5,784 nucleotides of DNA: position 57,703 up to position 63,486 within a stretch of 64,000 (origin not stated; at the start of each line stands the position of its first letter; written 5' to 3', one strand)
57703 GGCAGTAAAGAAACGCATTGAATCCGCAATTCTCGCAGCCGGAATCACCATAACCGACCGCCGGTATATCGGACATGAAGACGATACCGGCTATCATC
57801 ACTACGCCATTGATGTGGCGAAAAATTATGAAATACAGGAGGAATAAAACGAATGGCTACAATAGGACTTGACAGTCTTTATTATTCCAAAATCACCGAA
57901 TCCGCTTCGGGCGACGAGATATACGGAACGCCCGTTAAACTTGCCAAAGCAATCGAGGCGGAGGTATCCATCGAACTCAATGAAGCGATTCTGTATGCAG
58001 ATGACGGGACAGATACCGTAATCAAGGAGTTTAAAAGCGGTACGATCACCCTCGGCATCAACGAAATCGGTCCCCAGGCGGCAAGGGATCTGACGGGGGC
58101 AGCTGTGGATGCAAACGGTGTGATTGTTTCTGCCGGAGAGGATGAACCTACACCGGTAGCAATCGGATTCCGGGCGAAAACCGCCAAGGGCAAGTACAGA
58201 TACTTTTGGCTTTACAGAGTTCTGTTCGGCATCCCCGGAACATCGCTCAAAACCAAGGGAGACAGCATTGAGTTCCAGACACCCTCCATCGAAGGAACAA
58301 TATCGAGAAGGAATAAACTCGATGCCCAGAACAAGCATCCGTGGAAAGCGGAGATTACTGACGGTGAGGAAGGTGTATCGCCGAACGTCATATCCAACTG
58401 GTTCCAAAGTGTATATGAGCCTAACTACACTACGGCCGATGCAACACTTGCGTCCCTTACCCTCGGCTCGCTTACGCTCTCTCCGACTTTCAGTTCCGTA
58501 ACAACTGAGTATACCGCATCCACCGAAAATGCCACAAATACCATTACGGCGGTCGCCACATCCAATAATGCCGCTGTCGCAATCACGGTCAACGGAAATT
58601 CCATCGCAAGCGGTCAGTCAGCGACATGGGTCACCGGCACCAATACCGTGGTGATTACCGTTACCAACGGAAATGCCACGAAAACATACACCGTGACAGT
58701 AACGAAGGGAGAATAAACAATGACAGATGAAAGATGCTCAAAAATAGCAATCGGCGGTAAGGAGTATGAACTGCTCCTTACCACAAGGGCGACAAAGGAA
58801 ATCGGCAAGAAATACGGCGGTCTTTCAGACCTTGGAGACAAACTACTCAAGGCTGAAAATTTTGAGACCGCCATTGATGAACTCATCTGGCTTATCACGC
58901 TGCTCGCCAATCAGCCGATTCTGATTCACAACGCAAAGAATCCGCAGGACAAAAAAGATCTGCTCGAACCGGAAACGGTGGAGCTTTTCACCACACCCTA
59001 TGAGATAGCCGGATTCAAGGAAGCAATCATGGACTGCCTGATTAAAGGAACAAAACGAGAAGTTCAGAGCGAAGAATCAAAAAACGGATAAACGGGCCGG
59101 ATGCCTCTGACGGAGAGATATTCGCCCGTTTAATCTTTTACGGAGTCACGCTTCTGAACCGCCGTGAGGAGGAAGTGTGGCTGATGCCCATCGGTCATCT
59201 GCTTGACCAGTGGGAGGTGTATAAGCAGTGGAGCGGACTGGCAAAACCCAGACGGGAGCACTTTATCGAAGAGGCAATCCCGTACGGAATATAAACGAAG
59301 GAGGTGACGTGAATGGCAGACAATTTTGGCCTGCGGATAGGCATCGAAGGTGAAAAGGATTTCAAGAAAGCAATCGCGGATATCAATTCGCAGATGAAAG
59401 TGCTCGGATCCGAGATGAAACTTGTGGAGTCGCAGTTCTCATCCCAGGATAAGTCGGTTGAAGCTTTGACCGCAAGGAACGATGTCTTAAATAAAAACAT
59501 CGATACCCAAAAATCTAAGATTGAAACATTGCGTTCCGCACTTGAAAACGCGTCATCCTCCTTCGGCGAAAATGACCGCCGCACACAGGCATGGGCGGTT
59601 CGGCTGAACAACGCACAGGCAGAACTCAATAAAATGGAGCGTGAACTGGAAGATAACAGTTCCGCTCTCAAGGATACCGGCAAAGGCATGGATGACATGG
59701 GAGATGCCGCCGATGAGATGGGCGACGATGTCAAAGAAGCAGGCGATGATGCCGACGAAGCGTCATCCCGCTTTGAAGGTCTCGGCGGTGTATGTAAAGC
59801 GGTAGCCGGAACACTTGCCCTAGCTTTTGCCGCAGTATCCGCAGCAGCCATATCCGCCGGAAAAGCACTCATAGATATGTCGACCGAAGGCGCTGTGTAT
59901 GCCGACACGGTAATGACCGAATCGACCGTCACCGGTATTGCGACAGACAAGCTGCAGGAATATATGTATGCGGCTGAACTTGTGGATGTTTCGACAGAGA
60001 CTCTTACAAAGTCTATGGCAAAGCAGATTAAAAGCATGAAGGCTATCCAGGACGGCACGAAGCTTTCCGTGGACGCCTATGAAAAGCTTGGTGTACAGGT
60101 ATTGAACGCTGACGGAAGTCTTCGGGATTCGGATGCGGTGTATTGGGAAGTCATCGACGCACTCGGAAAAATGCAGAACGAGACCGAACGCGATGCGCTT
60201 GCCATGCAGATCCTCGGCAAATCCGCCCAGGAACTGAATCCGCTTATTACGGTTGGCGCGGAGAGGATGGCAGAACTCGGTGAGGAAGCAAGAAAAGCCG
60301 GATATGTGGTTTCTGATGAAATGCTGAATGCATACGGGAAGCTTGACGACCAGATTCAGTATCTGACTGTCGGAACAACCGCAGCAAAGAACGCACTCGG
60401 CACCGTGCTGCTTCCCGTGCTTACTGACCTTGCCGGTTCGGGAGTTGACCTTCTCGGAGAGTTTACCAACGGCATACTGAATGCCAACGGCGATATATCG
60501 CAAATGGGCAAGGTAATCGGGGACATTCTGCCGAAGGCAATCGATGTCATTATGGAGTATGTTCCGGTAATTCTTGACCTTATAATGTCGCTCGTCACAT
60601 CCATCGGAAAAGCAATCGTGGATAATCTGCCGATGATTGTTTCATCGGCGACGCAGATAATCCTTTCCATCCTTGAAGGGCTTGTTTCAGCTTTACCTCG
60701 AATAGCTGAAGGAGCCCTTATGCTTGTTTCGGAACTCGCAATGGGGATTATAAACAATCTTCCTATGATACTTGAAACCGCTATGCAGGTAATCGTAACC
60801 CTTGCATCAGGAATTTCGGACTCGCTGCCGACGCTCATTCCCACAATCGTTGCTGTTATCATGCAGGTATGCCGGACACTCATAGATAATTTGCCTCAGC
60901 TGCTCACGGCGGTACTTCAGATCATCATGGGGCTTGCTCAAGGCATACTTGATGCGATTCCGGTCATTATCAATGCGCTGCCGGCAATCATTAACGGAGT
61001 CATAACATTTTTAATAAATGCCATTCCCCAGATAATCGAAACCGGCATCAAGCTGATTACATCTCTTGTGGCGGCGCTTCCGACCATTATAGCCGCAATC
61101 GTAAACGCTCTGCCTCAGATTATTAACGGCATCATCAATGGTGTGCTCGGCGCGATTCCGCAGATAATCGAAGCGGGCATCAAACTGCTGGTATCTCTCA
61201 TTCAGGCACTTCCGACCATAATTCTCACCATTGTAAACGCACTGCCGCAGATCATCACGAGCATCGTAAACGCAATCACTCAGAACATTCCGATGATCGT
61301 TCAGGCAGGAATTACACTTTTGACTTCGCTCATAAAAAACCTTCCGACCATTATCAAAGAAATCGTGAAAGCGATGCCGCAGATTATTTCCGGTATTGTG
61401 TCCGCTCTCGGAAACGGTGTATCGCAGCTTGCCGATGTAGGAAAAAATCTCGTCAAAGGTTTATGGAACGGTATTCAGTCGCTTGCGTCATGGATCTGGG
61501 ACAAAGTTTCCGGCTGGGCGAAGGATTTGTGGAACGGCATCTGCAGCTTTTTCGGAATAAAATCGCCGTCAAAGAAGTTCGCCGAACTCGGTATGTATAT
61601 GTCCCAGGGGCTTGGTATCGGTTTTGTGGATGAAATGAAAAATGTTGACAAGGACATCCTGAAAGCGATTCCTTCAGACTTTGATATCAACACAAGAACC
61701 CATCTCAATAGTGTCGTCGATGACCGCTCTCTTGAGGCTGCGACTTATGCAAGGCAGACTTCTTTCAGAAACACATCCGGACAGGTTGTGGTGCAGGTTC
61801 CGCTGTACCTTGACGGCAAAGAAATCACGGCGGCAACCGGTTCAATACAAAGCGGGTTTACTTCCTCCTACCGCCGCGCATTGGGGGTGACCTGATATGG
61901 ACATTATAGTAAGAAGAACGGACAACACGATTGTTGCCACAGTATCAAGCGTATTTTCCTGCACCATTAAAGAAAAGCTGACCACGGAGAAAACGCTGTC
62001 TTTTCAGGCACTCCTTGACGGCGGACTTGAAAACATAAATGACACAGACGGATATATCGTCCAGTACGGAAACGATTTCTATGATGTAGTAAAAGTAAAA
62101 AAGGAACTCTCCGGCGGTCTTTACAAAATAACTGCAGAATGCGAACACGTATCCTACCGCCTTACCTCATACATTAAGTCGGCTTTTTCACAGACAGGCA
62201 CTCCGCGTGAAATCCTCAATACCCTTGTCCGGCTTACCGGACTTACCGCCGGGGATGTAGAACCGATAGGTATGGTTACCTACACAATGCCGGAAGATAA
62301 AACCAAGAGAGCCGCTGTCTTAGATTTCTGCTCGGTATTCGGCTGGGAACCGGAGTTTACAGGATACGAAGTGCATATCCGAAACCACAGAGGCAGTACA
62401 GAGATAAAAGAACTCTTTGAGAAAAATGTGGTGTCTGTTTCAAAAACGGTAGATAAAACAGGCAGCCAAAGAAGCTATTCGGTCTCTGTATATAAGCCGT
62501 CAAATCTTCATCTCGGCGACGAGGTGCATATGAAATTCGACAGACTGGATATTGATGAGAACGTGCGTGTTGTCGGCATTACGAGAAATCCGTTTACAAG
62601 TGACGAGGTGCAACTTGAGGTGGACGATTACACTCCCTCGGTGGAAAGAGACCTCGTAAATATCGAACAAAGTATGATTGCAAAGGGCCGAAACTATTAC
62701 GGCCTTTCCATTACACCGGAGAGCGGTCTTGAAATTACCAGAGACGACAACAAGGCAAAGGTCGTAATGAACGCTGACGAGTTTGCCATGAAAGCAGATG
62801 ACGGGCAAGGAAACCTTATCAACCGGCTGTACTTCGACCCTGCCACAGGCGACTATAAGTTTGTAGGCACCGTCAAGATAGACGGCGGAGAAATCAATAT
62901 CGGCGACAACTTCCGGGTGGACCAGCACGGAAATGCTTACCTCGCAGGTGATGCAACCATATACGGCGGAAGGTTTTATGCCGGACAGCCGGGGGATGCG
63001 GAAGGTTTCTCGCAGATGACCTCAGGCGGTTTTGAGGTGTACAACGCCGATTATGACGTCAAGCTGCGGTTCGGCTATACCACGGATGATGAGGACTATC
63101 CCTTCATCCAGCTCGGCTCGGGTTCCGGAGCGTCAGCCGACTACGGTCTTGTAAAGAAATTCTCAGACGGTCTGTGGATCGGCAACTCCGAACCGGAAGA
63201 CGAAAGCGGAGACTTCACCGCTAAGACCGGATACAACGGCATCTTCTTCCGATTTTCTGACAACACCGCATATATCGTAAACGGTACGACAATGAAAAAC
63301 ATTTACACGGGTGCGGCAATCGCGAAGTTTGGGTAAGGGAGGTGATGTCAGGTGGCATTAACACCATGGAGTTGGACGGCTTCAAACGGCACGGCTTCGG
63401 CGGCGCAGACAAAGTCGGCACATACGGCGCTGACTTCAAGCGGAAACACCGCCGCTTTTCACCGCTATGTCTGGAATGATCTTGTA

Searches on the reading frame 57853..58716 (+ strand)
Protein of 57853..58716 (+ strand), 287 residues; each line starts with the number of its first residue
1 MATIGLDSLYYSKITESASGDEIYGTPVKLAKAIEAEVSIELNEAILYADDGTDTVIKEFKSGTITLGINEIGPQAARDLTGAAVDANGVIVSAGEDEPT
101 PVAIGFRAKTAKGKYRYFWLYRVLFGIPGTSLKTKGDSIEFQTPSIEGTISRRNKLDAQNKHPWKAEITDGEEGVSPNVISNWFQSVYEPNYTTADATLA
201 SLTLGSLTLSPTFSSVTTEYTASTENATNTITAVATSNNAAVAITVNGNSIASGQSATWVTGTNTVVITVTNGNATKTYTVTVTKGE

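Call 72: search_protein_families(library=phrogs, proteins=[window:57853-58716:+], max_evalue=0.001)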
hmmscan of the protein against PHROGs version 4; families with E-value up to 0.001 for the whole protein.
window:57853-58716:+ (287 aa): 2 families
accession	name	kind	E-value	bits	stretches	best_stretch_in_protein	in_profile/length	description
phrog_88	-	tail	4.2e-52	178.3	1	1-271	22-284/291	major tail protein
phrog_10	-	head and packaging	1.4e-09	38.5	1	197-286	659-740/752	major head protein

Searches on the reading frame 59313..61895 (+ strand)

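Call 72: search_protein_families(library=phrogs, proteins=[window:59313-61895:+], max_evalue=0.001)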
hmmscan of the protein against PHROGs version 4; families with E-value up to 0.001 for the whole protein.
window:59313-61895:+ (860 aa): 41 families (the best 25 are shown)
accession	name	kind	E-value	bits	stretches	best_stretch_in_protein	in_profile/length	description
phrog_58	-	tail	1.2e-71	243.6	2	492-834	685-1045/1544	tail length tape measure protein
phrog_5493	-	tail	9e-62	210.7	3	164-589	418-855/1102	tail length tape measure protein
phrog_4372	-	tail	6.4e-49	167.4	3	538-782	1123-1355/1681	tail length tape measure protein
phrog_1272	-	tail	5.1e-45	154.7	3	685-786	1417-1519/1606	tail length tape measure protein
phrog_10613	-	tail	1.1e-44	154.1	1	1-175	6-184/237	tail length tape measure protein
phrog_1204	-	tail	1.4e-44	153.4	3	350-611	747-977/1483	tail protein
phrog_33680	-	unknown function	5e-43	148.2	1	88-449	216-583/726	-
phrog_8462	-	tail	1.3e-41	144.1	1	140-771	21-518/672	tail length tape measure protein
phrog_24198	-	unknown function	9.3e-33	115.1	3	438-586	3-151/350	-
phrog_305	-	tail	2.8e-29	103.4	1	302-801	286-767/1001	tail length tape measure protein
phrog_13338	-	unknown function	3.9e-29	102.5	1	147-485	20-321/903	-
phrog_167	-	tail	2.8e-24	86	2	92-760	200-945/1555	tail length tape measure protein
phrog_5218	-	unknown function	3.5e-24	86.1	2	4-248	7-292/1599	-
phrog_4200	-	tail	2.8e-21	76.7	2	522-747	338-572/732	tail length tape measure protein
phrog_1533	-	tail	1.5e-20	73.4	2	15-138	19-143/1688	tail length tape measure protein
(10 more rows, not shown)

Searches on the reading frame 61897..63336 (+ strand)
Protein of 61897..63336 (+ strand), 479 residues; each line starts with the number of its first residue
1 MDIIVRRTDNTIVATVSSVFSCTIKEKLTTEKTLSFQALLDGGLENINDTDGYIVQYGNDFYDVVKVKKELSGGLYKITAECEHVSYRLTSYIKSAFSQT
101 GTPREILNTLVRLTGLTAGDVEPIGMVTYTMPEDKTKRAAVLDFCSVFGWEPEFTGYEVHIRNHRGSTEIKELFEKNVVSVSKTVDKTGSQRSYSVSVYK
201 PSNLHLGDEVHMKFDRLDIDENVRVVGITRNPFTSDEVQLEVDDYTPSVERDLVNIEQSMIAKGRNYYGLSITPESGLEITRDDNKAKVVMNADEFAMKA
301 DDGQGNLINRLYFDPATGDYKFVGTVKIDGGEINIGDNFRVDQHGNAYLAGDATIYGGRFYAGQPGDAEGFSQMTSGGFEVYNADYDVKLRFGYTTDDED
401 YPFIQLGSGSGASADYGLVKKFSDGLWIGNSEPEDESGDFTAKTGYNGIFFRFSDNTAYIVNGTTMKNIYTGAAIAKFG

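Call 16: find_encoding_contigs(protein=window:61897-63336:+, flank=10000, max_places=8)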
Protein window:61897-63336:+ (479 aa): 5 contigs read that carry it; 4 places shown.
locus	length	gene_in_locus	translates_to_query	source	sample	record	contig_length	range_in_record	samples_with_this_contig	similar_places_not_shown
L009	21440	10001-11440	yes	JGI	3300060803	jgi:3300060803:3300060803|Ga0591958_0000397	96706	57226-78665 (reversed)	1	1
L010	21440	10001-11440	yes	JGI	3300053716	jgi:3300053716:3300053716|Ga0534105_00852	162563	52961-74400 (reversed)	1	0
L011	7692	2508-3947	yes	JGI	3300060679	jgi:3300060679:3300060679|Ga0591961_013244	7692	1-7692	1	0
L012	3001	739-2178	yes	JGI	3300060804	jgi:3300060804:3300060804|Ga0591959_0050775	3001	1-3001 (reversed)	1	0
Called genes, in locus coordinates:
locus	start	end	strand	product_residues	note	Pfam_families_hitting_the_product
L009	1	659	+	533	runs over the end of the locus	PF03354:TerL_ATPase, PF20441:TerL_nuclease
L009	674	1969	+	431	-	PF04860:Phage_portal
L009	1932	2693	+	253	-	PF00574:CLP_protease, PF25145:NfeD1b_N (faint), PF01972:SDH_protease (weak)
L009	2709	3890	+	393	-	PF05065:Phage_capsid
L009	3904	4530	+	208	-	-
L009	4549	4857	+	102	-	PF05135:Phage_connect_1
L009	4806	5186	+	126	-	PF05521:Phage_HCP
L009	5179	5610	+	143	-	PF04883:HK97-gp10_like (weak)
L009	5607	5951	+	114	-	-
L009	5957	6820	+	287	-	PF12733:Cadherin-like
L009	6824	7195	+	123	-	-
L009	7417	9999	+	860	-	-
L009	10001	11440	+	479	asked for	-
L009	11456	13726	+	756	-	-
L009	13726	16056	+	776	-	-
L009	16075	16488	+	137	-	PF23140:Gp80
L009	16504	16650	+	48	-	-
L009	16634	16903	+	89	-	-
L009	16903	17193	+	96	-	-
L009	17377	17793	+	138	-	-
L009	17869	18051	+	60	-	PF20612:SHOCT_2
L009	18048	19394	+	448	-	PF00239:Resolvase, PF07508:Recombinase, PF13408:Zn_ribbon_recom (weak)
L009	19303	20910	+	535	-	PF00239:Resolvase, PF07508:Recombinase, PF13408:Zn_ribbon_recom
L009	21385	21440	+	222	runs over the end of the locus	-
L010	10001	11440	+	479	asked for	-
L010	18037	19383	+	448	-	PF00239:Resolvase, PF07508:Recombinase, PF13408:Zn_ribbon_recom (weak)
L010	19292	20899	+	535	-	PF00239:Resolvase, PF07508:Recombinase, PF13408:Zn_ribbon_recom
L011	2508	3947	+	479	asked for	-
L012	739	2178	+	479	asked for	-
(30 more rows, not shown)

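Call 72: search_protein_families(library=phrogs, proteins=[L009:11456-13726:+, L009:13726-16056:+, L009:17377-17793:+], max_evalue=0.001)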
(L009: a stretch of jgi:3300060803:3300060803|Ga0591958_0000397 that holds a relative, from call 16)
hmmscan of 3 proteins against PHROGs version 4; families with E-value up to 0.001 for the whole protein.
L009:11456-13726:+ (756 aa): 0 families

L009:13726-16056:+ (776 aa): 0 families

L009:17377-17793:+ (138 aa): 5 families
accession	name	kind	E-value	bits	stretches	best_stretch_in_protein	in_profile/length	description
phrog_2308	-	unknown function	1e-39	136.8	1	1-134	1-133/138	-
phrog_1271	-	DNA, RNA and nucleotide metabolism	2.3e-12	48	1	41-130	171-242/361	HNH endonuclease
phrog_15471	-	DNA, RNA and nucleotide metabolism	2.7e-09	38.1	1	87-132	89-133/183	HNH endonuclease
phrog_3794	-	unknown function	0.00059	20.4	0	94-129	1-36/50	-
phrog_20494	-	unknown function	0.00088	20.6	1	58-91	7-38/115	-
